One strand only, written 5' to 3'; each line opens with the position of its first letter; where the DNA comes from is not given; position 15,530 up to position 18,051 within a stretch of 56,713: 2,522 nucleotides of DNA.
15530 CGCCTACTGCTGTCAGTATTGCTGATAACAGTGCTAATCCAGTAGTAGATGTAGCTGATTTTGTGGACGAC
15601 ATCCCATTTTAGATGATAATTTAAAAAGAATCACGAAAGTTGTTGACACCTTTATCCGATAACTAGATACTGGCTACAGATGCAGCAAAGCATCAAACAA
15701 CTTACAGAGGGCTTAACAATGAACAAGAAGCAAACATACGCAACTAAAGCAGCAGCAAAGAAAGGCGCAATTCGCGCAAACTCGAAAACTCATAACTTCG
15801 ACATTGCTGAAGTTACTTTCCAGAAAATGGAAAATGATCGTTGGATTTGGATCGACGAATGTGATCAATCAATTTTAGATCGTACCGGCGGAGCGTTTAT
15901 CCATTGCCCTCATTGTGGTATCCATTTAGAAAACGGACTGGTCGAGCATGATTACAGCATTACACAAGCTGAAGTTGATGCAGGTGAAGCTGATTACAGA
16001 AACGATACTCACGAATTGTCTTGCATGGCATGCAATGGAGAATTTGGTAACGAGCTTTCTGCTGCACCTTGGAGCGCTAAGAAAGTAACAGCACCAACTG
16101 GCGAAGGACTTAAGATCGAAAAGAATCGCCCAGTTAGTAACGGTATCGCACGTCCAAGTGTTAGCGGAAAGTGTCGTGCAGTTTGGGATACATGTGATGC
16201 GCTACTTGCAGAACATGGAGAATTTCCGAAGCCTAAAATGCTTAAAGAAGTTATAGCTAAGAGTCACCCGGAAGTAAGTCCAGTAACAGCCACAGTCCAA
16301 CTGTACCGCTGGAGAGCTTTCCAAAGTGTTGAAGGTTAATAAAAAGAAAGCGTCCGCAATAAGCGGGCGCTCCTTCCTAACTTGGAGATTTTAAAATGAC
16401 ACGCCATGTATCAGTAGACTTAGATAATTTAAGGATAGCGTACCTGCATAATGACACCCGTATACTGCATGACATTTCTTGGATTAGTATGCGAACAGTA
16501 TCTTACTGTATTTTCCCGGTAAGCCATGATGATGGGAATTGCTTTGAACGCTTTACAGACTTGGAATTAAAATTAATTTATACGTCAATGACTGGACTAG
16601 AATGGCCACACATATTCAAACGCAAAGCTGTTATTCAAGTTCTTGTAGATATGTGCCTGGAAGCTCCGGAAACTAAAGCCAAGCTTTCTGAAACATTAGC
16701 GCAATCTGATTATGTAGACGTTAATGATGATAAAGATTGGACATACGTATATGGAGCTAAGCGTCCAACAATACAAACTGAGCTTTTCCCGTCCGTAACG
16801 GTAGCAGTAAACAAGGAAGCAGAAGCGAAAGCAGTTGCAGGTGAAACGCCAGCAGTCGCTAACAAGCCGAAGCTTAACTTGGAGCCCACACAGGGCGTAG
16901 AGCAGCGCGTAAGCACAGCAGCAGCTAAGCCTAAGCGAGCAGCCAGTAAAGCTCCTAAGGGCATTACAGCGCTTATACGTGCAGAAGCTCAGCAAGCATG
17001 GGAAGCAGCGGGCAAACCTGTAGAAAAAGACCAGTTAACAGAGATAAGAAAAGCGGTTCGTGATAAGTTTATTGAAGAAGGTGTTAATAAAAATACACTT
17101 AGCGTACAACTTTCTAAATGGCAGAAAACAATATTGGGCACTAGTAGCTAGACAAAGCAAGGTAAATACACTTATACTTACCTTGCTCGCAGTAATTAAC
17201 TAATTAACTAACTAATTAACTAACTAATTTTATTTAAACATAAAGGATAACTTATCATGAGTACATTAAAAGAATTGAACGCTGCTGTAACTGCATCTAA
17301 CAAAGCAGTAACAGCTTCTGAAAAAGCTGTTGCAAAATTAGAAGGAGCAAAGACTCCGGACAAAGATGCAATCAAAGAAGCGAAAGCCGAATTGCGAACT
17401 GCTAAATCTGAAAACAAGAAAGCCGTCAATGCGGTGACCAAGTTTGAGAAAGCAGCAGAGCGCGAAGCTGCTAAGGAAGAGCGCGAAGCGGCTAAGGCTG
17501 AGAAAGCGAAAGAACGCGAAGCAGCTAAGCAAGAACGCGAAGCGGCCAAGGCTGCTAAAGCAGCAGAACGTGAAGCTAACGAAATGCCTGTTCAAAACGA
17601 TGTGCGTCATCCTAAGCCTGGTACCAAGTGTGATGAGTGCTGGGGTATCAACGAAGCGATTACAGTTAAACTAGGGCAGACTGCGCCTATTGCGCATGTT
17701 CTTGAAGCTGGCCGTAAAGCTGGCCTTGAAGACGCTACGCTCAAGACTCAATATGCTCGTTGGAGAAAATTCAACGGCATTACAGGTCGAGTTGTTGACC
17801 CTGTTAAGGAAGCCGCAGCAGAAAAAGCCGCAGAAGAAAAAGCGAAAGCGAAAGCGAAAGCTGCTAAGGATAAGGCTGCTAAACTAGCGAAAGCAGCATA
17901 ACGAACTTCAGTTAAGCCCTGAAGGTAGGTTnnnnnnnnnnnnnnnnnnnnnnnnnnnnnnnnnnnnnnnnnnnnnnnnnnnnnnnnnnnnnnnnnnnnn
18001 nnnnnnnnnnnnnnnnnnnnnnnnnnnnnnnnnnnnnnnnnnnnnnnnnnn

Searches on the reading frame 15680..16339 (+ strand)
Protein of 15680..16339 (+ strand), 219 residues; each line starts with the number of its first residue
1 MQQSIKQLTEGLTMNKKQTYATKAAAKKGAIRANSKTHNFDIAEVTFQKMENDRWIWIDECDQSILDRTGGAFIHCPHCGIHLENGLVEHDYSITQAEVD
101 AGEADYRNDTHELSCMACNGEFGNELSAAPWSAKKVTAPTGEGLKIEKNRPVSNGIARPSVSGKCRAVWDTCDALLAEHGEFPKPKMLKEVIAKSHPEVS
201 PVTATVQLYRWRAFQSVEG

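Call 25: search_protein_families(library=phrogs, proteins=[window:15680-16339:+], max_evalue=0.001)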
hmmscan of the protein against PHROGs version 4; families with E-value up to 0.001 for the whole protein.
window:15680-16339:+ (219 aa): 3 families
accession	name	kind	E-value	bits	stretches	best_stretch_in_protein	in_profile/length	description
phrog_21588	-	unknown function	2.8e-17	64.7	1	124-219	86-174/176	-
phrog_22313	-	unknown function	1.7e-05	25.6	1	153-218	143-203/204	-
phrog_11298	-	unknown function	5.6e-05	24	1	148-219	178-247/273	-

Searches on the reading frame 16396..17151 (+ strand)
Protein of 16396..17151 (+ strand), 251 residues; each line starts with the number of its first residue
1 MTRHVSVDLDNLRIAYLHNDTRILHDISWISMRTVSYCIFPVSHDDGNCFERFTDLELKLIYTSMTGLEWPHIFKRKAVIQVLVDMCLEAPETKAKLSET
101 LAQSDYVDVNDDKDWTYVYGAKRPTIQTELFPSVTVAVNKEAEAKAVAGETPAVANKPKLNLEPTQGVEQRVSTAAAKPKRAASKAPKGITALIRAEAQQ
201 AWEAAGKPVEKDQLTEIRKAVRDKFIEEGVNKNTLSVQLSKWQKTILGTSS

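Call 25: search_protein_families(library=phrogs, proteins=[window:16396-17151:+], max_evalue=0.001)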
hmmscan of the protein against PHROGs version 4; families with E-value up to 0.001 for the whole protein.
window:16396-17151:+ (251 aa): 1 family
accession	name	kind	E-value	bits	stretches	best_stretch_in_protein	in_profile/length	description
phrog_7864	-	unknown function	1.8e-41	143.5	1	4-245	2-239/242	-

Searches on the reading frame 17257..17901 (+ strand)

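Call 25: search_protein_families(library=phrogs, proteins=[window:17257-17901:+], max_evalue=0.001)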
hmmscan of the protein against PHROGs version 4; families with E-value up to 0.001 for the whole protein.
window:17257-17901:+ (214 aa): 2 families
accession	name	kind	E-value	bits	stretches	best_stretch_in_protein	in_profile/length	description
phrog_11298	-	unknown function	9e-36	125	1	77-200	147-270/273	-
phrog_18634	-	unknown function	5.4e-22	79.7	1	35-192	7-172/175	-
